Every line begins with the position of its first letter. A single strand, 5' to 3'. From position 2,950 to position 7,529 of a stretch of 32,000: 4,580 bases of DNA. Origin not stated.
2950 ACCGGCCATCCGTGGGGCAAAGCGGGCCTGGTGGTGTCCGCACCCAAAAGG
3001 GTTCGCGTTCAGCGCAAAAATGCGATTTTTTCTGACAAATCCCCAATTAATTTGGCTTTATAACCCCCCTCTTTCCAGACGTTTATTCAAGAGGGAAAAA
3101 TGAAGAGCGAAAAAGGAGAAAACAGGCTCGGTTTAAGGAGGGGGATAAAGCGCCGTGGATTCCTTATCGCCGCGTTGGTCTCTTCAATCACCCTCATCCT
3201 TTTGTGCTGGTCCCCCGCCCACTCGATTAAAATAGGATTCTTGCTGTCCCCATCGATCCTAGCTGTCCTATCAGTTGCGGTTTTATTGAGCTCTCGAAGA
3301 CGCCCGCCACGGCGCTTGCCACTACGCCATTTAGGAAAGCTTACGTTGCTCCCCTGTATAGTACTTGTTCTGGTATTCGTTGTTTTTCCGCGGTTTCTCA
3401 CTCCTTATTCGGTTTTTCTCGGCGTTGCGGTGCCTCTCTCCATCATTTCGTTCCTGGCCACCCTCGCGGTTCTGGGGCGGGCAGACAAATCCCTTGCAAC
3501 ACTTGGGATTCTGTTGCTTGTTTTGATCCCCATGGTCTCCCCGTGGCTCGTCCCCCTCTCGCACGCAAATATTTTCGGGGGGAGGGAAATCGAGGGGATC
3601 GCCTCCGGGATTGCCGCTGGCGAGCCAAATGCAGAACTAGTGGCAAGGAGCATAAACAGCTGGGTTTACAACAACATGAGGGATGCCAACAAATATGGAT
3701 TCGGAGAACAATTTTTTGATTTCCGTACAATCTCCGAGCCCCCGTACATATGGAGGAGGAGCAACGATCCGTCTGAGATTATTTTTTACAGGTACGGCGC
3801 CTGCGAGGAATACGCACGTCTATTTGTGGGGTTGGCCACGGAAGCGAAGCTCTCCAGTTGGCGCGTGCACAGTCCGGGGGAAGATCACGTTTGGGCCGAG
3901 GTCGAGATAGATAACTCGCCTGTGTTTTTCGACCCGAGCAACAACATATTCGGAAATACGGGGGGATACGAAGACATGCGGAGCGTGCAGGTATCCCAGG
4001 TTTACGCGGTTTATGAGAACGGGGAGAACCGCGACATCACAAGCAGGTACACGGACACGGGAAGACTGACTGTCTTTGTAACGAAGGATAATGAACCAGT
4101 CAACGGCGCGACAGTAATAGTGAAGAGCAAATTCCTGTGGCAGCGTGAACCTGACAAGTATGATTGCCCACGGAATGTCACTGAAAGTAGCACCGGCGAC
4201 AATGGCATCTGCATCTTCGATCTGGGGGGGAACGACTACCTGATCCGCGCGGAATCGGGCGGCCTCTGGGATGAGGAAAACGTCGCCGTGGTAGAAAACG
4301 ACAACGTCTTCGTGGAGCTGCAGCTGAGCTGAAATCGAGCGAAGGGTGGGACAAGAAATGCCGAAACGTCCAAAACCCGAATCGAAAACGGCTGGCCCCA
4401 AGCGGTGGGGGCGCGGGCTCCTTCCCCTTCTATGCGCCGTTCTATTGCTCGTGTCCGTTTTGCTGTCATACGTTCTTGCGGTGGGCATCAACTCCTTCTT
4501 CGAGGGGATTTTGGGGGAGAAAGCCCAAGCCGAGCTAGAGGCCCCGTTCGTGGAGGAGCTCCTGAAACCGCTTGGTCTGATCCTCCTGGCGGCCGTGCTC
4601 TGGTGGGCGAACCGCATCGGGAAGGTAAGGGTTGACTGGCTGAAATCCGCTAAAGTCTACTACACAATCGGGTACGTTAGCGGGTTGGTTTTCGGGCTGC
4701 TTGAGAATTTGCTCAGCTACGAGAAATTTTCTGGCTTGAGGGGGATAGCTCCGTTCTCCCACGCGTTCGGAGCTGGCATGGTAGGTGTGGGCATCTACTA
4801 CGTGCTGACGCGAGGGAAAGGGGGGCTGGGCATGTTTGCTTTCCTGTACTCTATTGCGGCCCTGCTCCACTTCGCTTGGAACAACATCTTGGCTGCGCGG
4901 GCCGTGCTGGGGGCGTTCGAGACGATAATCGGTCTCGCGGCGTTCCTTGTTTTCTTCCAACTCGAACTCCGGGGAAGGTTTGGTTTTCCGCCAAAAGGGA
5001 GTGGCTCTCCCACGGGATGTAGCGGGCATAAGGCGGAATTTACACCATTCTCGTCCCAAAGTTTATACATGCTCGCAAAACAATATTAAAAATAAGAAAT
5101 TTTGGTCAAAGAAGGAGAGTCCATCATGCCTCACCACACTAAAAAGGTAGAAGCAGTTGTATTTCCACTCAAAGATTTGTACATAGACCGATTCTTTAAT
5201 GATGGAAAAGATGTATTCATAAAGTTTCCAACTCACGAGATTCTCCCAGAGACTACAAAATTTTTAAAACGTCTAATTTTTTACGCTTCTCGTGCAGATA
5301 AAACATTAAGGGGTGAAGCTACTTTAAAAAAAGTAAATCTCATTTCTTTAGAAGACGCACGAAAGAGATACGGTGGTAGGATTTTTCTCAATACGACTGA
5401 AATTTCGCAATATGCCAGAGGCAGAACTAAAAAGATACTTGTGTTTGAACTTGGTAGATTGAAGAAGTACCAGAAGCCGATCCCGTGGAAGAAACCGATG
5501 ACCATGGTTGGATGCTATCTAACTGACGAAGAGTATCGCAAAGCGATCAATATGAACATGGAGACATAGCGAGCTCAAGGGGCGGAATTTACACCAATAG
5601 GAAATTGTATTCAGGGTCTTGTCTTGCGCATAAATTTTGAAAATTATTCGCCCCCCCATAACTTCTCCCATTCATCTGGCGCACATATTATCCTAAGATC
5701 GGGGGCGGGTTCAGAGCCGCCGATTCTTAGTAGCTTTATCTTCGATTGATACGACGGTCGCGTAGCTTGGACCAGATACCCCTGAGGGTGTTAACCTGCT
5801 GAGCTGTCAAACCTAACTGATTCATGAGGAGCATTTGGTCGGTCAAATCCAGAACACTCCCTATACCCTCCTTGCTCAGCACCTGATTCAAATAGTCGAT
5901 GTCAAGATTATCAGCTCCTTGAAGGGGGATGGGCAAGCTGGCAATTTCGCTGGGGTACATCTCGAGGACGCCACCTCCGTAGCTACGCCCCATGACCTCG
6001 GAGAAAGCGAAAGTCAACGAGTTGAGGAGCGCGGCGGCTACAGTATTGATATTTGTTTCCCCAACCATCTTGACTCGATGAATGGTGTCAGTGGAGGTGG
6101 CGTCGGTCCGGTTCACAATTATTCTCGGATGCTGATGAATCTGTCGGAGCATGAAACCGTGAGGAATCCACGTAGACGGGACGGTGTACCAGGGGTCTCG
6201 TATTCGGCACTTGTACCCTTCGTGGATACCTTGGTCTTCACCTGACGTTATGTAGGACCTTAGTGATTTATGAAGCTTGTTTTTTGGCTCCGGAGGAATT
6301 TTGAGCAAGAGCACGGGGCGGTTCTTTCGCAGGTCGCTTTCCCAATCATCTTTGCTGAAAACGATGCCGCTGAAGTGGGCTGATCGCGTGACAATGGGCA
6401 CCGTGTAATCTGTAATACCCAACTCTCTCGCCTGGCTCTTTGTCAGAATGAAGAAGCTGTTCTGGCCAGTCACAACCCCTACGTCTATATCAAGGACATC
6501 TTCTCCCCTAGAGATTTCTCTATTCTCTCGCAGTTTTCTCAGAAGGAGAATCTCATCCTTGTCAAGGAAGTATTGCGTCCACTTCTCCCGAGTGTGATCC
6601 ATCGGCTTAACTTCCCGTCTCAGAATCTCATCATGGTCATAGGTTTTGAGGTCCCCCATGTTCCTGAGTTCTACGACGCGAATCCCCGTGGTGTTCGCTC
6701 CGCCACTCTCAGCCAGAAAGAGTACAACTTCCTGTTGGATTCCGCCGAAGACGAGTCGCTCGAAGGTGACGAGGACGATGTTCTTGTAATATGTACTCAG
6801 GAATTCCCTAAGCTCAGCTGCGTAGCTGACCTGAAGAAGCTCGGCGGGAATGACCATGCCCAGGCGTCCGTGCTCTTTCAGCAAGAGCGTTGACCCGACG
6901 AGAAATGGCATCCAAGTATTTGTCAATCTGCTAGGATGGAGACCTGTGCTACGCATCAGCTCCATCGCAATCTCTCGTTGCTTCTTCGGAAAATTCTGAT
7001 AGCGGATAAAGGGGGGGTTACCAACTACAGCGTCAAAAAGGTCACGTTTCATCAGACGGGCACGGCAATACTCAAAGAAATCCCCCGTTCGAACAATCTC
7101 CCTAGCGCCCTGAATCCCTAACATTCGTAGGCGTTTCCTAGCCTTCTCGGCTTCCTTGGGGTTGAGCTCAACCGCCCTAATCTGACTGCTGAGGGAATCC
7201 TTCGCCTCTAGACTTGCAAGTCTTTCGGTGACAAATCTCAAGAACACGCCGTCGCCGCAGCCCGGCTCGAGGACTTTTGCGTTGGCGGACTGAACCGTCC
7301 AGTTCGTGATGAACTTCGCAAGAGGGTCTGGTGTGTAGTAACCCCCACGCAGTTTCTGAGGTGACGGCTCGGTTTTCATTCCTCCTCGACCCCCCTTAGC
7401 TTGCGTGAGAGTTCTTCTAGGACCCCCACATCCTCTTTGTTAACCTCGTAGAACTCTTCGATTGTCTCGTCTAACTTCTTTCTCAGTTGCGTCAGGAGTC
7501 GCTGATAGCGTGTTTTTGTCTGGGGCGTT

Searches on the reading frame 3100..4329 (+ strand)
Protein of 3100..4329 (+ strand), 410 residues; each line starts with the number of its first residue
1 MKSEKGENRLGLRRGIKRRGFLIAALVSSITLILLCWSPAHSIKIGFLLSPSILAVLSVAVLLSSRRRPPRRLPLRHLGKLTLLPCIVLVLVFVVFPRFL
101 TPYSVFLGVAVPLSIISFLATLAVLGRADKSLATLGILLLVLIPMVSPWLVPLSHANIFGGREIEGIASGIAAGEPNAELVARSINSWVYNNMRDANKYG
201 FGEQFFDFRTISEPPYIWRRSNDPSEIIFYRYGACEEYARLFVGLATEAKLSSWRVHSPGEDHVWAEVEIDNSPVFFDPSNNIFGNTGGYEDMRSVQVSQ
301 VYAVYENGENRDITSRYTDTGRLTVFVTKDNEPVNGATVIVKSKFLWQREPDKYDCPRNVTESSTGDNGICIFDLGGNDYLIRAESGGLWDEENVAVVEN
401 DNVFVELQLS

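Call 25: search_protein_families(library=pfam, proteins=[window:3100-4329:+], max_evalue=0.001)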
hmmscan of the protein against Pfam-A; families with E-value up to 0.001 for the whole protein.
window:3100-4329:+ (410 aa): 2 families
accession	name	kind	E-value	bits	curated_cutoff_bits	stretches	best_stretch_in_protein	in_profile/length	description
PF01841.26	Transglut_core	-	0.00019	22.1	23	0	168-273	4-102/108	Transglutaminase-like superfamily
PF03772.21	Competence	-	0.00058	19.7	23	1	23-156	100-203/270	Competence protein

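Call 94: search_protein_families(library=pfam, proteins=[window:3100-4329:+], max_evalue=0.05)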
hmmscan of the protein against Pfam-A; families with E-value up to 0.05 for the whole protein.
window:3100-4329:+ (410 aa): 4 families
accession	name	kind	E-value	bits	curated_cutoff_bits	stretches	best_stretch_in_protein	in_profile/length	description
PF01841.26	Transglut_core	-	0.00019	22.1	23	1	168-273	4-102/108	Transglutaminase-like superfamily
PF03772.21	Competence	-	0.00058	19.7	23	1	23-156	100-203/270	Competence protein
PF04473.18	DUF553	-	0.0012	18.8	20.5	1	179-278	16-112/140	Transglutaminase-like domain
PF10066.14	DUF2304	-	0.017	15.8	25.5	1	58-125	13-76/106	Uncharacterized conserved protein (DUF2304)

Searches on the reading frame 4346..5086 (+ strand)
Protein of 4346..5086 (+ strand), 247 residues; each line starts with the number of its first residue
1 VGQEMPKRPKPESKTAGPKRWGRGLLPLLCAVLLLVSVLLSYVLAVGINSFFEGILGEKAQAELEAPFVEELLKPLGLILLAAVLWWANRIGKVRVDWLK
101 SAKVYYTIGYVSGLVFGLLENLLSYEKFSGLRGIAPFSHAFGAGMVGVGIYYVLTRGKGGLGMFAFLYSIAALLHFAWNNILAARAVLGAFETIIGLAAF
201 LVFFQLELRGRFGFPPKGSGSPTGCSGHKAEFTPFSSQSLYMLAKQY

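Call 25: search_protein_families(library=pfam, proteins=[window:4346-5086:+], max_evalue=0.001)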
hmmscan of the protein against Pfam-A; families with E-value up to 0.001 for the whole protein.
window:4346-5086:+ (247 aa): 1 family
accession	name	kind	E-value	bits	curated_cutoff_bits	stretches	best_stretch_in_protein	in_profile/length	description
PF13367.11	PrsW-protease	-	4.1e-09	36.7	23.5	1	33-203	9-192/196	PrsW family intramembrane metalloprotease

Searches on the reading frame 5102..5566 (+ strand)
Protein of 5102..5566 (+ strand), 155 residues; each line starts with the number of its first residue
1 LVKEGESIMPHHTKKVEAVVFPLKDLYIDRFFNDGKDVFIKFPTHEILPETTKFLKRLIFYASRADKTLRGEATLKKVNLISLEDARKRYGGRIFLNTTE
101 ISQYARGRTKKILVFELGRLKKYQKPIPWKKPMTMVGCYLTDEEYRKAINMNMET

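Call 25: search_protein_families(library=pfam, proteins=[window:5102-5566:+], max_evalue=0.001)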
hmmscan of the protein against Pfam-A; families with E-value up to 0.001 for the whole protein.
window:5102-5566:+ (155 aa): 1 family
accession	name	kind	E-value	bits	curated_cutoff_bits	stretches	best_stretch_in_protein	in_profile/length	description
PF04033.18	DUF365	-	2.2e-12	47.6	25.9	1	57-140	2-95/96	Domain of unknown function (DUF365)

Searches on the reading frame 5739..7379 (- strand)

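Call 25: search_protein_families(library=pfam, proteins=[window:5739-7379:-], max_evalue=0.001)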
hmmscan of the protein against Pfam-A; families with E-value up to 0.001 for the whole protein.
window:5739-7379:- (547 aa): 3 families
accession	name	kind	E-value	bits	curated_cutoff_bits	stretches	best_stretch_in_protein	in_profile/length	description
PF22837.1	M_Eco57I_C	-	2.4e-39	135.9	27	1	265-533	4-270/283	Type II methyltransferase M.Eco57I, C-terminal domain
PF02384.22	N6_Mtase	-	8.5e-14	52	20.4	1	9-262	23-270/311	N-6 DNA Methylase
PF07669.17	Eco57I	-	8.4e-13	49.2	25.3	1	102-208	59-168/171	Eco57I restriction-modification methylase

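Call 92: search_protein_families(library=padloc, proteins=[window:5739-7379:-], max_evalue=0.001)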
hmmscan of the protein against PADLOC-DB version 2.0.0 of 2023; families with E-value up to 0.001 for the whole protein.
window:5739-7379:- (547 aa): 39 families (the best 25 are shown)
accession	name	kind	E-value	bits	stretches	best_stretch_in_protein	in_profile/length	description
PDLC03267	MTase_II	-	1.1e-192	639.7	1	4-546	6-538/539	Type II methyltransferase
PDLC03301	MTase_II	-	2.6e-75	252.2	1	8-485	71-535/604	Type II methyltransferase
PDLC03328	MTase_II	-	2.8e-25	86.8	1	12-484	32-502/587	Type II methyltransferase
PDLC03222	MTase_II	-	7.4e-24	82.2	1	11-485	131-580/602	Type II methyltransferase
PDLC03331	MTase_II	-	1.7e-23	81.1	1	13-480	31-484/541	Type II methyltransferase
PDLC03248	MTase_II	-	9.5e-23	78.7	1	12-321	10-306/521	Type II methyltransferase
PDLC04134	mad2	-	2.5e-21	74.1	1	11-258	270-478/492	mads_2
PDLC03335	MTase_II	-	5.8e-21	72.8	1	11-312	79-382/607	Type II methyltransferase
PDLC03226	MTase_II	-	4.7e-18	63.1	1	6-204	11-213/579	Type II methyltransferase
PDLC03313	MTase_II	-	1.5e-15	54.7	1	32-313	48-349/563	Type II methyltransferase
PDLC03604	REase_MTase_IIG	-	1.3e-12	44.6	1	103-317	523-735/1011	Type IIG restriction enzyme-methyltransferase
PDLC03338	MTase_II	-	2.1e-12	44.6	1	10-228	128-353/604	Type II methyltransferase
PDLC03366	MTase_II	-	4.4e-11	40.2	1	10-241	21-239/568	Type II methyltransferase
PDLC03227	MTase_II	-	9.9e-11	39.2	1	5-207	21-217/494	Type II methyltransferase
PDLC03293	MTase_II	-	2.3e-10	37.8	1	9-220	14-203/427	Type II methyltransferase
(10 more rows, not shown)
